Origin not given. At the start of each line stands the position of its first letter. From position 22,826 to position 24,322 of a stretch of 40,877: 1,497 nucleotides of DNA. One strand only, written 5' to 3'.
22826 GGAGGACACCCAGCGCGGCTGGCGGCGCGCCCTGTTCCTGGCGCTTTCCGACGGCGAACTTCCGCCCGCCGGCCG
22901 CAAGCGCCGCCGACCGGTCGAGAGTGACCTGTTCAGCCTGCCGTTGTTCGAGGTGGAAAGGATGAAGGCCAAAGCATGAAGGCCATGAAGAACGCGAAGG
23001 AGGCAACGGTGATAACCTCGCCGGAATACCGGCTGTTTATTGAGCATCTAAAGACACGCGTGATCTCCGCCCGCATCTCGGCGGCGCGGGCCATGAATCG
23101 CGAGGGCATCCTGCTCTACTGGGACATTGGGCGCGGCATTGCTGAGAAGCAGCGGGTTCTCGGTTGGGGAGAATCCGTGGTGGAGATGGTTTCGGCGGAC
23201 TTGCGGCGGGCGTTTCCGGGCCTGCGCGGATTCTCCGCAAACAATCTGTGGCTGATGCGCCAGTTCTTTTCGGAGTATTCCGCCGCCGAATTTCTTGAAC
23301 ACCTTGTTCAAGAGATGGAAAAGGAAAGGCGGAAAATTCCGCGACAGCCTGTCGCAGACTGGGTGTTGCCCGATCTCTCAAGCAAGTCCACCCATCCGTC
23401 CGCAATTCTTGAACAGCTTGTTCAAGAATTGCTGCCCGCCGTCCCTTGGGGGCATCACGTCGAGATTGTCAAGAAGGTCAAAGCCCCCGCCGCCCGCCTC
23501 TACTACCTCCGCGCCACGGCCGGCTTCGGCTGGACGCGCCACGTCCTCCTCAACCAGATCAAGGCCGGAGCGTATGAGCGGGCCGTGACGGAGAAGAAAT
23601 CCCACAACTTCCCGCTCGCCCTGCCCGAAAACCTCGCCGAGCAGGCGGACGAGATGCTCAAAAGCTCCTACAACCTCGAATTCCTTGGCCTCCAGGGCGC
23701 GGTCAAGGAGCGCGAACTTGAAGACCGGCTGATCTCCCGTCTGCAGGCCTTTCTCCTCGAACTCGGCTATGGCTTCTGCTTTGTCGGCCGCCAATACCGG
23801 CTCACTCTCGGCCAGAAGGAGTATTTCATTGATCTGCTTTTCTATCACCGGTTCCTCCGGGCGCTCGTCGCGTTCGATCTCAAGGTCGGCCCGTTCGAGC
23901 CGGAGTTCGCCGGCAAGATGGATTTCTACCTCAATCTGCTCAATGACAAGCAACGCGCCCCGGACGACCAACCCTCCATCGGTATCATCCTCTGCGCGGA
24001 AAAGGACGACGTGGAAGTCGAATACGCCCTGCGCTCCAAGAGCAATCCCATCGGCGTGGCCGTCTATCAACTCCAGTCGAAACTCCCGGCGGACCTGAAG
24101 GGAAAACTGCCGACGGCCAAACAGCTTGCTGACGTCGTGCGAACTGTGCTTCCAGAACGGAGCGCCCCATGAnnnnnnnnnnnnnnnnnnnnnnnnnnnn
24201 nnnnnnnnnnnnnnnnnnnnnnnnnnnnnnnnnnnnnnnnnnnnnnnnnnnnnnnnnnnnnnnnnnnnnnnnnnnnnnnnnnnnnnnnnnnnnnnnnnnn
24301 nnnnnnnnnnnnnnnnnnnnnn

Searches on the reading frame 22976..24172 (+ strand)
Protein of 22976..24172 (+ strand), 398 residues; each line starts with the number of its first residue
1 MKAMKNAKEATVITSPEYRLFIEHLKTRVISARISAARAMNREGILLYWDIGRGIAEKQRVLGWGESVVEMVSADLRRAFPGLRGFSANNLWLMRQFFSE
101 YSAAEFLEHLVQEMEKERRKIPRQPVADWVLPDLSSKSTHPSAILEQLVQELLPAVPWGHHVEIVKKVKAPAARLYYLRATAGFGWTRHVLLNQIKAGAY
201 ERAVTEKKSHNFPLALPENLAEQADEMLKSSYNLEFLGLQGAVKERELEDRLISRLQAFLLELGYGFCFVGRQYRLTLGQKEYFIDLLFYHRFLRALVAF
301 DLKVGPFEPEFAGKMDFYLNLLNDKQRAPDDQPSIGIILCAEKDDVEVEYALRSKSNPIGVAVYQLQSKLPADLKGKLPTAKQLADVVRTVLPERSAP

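Call 4: search_protein_families(library=pfam, proteins=[window:22976-24172:+], max_evalue=0.01)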
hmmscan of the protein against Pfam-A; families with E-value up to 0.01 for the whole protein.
window:22976-24172:+ (398 aa): 2 families
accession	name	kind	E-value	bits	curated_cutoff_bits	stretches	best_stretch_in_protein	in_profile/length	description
PF06250.17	YhcG_C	-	6.3e-61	205.2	32.5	1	226-379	2-157/157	YhcG PDDEXK nuclease domain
PF17761.7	DUF1016_N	-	5.6e-34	117.6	32.8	1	25-202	2-137/137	DUF1016 N-terminal domain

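Call 5: search_protein_families(library=padloc, proteins=[window:22976-24172:+], max_evalue=0.01)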
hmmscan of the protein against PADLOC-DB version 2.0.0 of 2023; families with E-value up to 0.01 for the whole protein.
window:22976-24172:+ (398 aa): 30 families (the best 25 are shown)
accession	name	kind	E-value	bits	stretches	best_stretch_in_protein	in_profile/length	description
PDLC04795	PDC-S02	-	3.1e-127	422.6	1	7-388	18-350/357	-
PDLC04831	PDC-S02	-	5.3e-126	418.7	1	13-390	6-339/346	-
PDLC04810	PDC-S02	-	1e-119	398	1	12-388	5-350/355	-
PDLC04807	PDC-S02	-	2.6e-85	284.7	1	3-383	3-340/351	-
PDLC04803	PDC-S02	-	4.1e-85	283.7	1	84-385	8-261/269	-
PDLC04826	PDC-S02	-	1.7e-67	225.3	1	13-267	6-216/222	-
PDLC04813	PDC-S02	-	6e-65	216.4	1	223-388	3-168/175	-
PDLC04822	PDC-S02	-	9.4e-65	217.1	1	23-348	15-292/294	-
PDLC04827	PDC-S02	-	8.4e-48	161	1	15-281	7-232/234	-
PDLC04820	PDC-S02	-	4.7e-45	152.1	2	156-381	124-319/332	-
PDLC04811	PDC-S02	-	1.8e-43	146.4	2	14-117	8-111/172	-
PDLC04800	PDC-S02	-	9.3e-37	124.2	1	12-116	5-109/129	-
PDLC04804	PDC-S02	-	1.7e-35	120.5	2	17-102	10-95/203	-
PDLC04798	PDC-S02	-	6.4e-33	112.7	1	231-381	54-206/222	-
PDLC01464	PD_DExK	-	5.6e-32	108.8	2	158-301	1-126/126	"CAS-I,CAS-II,CAS-III,CAS-IV,CAS-V,CAS-VI; associated"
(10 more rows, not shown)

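Call 41: search_protein_families(library=ncbifam, proteins=[window:22976-24172:+], max_evalue=0.001)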
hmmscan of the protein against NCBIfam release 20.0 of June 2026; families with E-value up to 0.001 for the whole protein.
window:22976-24172:+ (398 aa): 0 families
